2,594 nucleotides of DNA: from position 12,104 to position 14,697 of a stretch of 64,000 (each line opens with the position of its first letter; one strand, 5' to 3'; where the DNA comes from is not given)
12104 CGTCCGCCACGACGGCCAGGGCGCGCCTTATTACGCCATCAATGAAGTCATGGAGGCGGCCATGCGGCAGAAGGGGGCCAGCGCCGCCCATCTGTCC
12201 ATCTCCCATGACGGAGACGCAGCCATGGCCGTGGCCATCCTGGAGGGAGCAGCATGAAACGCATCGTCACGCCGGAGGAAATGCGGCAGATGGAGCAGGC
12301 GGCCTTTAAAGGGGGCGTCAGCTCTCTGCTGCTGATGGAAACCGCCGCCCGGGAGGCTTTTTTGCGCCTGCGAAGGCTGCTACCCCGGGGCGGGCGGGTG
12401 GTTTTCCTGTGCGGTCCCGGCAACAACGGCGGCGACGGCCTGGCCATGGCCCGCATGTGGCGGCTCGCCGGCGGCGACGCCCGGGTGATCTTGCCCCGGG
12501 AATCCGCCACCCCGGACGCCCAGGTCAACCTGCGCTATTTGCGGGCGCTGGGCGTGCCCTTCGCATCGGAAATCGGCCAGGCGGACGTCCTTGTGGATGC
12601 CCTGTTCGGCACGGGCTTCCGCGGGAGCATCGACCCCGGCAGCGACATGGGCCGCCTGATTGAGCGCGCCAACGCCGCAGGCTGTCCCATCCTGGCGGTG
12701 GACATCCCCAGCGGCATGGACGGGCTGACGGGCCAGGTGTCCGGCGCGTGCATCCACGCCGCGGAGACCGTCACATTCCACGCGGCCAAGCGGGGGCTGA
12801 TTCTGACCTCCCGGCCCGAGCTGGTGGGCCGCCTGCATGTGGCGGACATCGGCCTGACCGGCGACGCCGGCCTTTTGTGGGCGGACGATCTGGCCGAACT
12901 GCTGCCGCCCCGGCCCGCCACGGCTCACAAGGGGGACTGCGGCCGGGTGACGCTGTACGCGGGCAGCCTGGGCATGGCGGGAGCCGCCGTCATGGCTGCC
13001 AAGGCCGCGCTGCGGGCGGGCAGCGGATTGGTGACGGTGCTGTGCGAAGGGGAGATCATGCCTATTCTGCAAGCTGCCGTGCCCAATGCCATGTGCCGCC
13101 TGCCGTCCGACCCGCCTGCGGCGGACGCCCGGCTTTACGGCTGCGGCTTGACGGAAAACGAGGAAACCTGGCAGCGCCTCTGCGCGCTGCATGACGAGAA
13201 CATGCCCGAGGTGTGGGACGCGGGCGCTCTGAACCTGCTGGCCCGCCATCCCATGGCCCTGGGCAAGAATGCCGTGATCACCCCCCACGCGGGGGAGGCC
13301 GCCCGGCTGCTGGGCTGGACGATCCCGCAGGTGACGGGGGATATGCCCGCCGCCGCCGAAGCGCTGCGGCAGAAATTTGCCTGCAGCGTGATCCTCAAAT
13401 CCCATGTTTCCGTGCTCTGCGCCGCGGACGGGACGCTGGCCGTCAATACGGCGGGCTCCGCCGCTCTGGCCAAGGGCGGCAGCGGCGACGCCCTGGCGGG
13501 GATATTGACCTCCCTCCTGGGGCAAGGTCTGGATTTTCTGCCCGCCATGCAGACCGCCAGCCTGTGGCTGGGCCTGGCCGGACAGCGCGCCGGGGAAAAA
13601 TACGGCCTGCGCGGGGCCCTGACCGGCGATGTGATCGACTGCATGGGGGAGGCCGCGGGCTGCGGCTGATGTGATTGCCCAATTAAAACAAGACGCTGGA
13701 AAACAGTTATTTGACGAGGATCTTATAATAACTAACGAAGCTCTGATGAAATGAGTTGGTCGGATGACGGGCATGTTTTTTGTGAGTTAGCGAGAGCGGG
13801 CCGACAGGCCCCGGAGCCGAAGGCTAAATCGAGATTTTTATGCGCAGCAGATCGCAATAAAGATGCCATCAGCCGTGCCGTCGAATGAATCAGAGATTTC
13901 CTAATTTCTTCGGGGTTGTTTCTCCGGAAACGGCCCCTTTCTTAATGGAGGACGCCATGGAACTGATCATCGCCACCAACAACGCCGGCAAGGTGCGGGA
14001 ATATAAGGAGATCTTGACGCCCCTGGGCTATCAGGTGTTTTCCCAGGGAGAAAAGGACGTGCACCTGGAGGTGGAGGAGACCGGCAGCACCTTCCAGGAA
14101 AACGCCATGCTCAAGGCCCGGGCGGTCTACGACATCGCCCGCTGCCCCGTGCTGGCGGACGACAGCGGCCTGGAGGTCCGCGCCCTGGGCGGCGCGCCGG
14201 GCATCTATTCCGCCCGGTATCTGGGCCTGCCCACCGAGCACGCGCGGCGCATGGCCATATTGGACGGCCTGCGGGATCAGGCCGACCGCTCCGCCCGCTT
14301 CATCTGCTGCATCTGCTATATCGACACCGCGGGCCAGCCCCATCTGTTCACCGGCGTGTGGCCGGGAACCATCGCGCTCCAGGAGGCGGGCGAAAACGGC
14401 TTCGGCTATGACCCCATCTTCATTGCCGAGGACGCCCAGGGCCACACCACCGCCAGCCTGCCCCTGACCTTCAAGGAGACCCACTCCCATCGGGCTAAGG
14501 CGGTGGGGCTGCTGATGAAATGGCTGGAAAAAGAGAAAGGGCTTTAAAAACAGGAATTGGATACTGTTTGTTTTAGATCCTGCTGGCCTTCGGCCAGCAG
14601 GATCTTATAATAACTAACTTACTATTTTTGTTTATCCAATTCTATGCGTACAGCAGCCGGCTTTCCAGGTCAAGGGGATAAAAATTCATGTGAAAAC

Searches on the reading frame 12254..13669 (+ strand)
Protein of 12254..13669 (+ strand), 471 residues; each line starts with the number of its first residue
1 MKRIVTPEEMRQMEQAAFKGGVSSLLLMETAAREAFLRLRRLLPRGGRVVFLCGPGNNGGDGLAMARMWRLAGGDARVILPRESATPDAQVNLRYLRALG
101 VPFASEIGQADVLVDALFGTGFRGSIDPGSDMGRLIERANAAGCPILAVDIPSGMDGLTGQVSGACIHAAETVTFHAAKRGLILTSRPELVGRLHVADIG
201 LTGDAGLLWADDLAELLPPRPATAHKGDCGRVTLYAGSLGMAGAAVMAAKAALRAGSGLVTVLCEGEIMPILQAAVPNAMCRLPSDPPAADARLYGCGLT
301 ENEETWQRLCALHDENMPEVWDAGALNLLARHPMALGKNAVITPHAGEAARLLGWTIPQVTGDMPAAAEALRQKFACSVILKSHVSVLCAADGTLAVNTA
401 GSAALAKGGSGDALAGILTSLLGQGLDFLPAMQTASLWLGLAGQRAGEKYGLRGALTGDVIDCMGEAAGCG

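Call 46: search_protein_families(library=pfam, proteins=[window:12254-13669:+], max_evalue=0.0001)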
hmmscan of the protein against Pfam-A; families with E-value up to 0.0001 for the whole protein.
window:12254-13669:+ (471 aa): 3 families
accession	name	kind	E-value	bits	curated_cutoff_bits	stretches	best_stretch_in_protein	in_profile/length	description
PF01256.23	Carb_kinase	-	6.9e-44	150.6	27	1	233-461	2-237/242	NAD(P)H-hydrate dehydratase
PF03853.21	YjeF_N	-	8.6e-40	136.9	24.9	1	27-181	4-169/169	YjeF-related protein N-terminus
PF08543.17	Phos_pyr_kin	-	1.9e-07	31.1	27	1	337-440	118-229/246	Phosphomethylpyrimidine kinase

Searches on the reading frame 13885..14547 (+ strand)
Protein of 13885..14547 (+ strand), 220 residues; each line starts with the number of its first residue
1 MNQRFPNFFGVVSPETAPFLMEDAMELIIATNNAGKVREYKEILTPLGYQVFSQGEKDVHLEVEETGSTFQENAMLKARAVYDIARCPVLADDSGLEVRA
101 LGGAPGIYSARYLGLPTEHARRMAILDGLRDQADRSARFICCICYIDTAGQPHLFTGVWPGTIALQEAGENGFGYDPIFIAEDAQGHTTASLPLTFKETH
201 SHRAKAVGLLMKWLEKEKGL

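Call 46: search_protein_families(library=pfam, proteins=[window:13885-14547:+], max_evalue=0.0001)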
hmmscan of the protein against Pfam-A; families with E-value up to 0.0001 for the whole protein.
window:13885-14547:+ (220 aa): 1 family
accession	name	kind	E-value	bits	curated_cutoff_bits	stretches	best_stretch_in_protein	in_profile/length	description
PF01725.21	Ham1p_like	-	2.5e-59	200.8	22.5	1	27-213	1-186/186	Ham1 family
